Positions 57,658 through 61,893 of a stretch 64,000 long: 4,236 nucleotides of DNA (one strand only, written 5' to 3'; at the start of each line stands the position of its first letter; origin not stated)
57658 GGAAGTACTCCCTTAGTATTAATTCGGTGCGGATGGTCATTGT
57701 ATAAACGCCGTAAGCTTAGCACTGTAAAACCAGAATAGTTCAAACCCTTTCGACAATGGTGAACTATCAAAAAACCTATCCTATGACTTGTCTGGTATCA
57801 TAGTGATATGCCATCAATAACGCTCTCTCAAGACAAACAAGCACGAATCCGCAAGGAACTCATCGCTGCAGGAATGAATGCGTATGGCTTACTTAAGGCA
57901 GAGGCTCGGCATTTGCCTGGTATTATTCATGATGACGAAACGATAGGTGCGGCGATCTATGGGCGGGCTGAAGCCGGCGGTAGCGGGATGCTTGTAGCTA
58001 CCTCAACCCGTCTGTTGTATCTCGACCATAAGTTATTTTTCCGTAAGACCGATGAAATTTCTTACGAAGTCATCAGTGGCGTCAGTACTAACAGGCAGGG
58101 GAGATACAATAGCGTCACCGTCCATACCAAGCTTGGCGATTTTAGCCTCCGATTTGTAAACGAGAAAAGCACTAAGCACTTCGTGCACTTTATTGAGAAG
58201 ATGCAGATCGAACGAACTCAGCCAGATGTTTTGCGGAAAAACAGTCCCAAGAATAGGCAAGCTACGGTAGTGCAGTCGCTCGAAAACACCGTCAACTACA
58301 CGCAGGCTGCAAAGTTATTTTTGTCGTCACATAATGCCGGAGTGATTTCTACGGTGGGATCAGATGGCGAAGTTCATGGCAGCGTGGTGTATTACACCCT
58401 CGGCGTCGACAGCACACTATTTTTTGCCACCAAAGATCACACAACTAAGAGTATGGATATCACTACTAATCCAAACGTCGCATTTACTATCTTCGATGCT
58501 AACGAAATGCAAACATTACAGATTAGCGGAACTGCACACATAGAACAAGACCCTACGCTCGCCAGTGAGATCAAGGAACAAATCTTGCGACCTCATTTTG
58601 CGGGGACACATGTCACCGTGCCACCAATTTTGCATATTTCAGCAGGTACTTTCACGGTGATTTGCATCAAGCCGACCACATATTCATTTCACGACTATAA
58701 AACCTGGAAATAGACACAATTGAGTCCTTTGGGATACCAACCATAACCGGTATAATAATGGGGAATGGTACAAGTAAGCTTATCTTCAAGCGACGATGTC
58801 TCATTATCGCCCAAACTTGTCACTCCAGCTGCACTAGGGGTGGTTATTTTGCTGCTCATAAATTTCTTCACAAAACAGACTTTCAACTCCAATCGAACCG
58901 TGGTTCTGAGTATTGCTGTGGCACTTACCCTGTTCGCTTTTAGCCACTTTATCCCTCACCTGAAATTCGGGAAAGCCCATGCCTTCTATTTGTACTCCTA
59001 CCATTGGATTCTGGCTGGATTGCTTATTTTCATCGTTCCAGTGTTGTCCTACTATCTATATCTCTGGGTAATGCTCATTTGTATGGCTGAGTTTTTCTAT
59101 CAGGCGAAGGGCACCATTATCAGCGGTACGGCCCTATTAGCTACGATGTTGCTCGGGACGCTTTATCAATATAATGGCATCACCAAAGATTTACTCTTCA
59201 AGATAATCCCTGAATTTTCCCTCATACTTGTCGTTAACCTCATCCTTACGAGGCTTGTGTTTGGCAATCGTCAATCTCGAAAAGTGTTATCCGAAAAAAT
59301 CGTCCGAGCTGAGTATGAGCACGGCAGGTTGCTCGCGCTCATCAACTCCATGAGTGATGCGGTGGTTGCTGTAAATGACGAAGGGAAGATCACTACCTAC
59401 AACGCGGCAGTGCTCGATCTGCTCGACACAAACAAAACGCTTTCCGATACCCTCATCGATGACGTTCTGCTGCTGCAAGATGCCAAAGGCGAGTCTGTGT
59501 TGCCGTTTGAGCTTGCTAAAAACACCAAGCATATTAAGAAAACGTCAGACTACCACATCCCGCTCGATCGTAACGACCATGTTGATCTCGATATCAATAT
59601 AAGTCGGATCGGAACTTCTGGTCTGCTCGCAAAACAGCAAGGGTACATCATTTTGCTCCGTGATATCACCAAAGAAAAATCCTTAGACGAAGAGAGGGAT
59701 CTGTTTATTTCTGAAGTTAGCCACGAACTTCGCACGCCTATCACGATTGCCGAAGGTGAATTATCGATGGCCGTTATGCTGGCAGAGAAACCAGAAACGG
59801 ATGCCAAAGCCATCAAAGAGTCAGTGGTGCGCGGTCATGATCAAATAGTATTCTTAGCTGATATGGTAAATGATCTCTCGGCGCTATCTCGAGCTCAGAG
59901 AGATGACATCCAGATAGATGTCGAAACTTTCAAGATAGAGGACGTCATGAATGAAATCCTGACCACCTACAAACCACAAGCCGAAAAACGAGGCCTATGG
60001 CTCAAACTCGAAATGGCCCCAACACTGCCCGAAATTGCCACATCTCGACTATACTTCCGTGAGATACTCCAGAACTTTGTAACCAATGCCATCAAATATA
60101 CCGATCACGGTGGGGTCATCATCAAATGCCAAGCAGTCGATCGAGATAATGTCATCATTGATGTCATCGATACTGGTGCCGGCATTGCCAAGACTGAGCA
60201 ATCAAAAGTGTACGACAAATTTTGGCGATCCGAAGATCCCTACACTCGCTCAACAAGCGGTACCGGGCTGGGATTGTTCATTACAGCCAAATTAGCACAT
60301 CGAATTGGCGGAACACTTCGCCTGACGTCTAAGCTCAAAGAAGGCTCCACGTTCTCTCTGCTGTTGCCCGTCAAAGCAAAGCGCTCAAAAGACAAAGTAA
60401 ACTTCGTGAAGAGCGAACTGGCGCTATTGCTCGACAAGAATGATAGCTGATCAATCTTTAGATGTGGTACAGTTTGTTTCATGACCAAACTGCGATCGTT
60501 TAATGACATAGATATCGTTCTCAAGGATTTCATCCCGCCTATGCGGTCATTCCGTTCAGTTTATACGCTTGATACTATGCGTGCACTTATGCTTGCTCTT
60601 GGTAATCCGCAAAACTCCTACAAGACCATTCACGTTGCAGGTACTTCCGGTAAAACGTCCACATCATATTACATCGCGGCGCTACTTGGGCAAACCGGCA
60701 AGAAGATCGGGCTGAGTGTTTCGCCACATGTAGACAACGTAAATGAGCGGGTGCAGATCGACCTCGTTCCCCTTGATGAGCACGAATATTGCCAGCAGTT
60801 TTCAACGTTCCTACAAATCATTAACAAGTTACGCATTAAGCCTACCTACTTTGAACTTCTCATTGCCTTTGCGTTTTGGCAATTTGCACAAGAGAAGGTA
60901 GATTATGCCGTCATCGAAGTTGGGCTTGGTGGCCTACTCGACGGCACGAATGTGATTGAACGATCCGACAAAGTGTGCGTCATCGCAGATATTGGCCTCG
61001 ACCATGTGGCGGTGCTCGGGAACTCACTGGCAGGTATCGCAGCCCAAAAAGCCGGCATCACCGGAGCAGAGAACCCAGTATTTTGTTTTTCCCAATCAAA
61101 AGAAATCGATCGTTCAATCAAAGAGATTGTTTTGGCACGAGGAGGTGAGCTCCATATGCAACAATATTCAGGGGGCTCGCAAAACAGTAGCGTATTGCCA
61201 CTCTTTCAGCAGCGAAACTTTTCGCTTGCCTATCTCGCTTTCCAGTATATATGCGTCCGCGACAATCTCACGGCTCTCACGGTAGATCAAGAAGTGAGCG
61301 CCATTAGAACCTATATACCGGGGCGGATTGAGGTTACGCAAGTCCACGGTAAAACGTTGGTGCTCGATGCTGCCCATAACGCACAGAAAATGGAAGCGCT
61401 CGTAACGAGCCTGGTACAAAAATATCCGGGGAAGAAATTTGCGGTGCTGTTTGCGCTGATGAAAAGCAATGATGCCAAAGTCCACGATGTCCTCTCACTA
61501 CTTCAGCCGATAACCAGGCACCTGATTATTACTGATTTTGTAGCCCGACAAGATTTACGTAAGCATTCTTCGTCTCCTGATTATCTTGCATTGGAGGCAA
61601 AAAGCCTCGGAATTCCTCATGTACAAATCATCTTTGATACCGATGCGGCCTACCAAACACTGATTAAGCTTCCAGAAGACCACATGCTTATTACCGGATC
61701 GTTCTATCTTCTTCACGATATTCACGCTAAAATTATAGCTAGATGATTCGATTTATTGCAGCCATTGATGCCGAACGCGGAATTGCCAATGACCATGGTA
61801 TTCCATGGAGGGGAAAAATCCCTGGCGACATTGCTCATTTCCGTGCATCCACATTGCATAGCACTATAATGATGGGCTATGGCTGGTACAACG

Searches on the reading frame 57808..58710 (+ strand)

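Call 8: search_protein_families(library=pfam, proteins=[window:57808-58710:+], max_evalue=0.001)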
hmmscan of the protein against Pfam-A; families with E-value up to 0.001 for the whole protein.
window:57808-58710:+ (301 aa): 3 families
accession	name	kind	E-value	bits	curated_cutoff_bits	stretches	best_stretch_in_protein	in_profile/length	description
PF01243.27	PNPOx_N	-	7.6e-14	52.6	28.1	1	165-294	2-118/120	Pyridoxamine 5'-phosphate oxidase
PF14470.12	bPH_3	-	3.2e-09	37.6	23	1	41-130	2-94/95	Bacterial PH domain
PF16242.11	Pyrid_ox_like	-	1.5e-06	28.2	28.8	1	173-265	11-104/149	Pyridoxamine 5'-phosphate oxidase like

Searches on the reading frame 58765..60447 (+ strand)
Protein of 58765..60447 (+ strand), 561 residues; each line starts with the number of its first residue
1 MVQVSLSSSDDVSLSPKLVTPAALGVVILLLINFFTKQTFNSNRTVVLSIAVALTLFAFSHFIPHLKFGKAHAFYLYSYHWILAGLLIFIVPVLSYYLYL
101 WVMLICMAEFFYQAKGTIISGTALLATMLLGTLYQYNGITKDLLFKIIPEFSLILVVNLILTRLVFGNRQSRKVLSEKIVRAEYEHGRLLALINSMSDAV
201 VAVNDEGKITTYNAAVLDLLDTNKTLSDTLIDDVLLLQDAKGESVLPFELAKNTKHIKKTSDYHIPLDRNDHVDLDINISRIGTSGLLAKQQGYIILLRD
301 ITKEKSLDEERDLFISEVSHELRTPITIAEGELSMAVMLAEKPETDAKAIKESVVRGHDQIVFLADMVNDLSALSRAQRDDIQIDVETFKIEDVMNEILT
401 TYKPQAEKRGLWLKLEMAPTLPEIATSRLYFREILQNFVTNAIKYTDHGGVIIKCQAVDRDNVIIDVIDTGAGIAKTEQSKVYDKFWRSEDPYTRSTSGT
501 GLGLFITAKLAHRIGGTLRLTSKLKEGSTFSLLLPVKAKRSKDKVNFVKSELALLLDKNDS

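Call 8: search_protein_families(library=pfam, proteins=[window:58765-60447:+], max_evalue=0.001)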
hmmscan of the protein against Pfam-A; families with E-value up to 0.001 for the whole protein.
window:58765-60447:+ (561 aa): 4 families
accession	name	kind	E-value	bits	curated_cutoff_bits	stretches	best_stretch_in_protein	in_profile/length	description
PF02518.31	HATPase_c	-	7e-24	84.8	26.4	1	431-537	6-110/111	Histidine kinase-, DNA gyrase B-, and HSP90-like ATPase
PF00512.31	HisKA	-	1.8e-06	28.3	26.9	1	311-378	2-64/66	His Kinase A (phospho-acceptor) domain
PF13188.13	PAS_8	-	0.00021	21.5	21.8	1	188-233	2-49/65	PAS domain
PF13581.12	HATPase_c_2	-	0.00027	21.4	27.4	0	428-513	33-111/127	Histidine kinase-like ATPase domain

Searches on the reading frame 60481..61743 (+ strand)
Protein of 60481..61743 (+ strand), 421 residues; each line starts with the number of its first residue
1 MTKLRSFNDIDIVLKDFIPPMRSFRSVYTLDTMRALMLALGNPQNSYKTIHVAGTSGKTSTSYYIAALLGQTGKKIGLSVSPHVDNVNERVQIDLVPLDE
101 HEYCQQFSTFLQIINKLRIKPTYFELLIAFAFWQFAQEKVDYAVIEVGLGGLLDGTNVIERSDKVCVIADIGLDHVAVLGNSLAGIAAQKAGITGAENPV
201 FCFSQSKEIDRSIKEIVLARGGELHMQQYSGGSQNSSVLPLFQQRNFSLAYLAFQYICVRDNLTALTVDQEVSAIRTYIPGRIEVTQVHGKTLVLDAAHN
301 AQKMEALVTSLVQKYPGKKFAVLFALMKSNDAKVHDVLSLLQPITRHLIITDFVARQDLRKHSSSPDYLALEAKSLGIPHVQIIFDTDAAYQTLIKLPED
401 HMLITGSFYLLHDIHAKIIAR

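Call 8: search_protein_families(library=pfam, proteins=[window:60481-61743:+], max_evalue=0.001)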
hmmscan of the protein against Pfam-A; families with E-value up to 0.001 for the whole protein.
window:60481-61743:+ (421 aa): 2 families
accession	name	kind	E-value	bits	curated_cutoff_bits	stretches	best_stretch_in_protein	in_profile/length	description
PF02875.26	Mur_ligase_C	-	8.6e-11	43.2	28.4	1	281-408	1-127/127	Mur ligase, glutamate ligase domain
PF08245.18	Mur_ligase_M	-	4.5e-08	33.7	24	1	52-194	1-110/200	Mur ligase middle domain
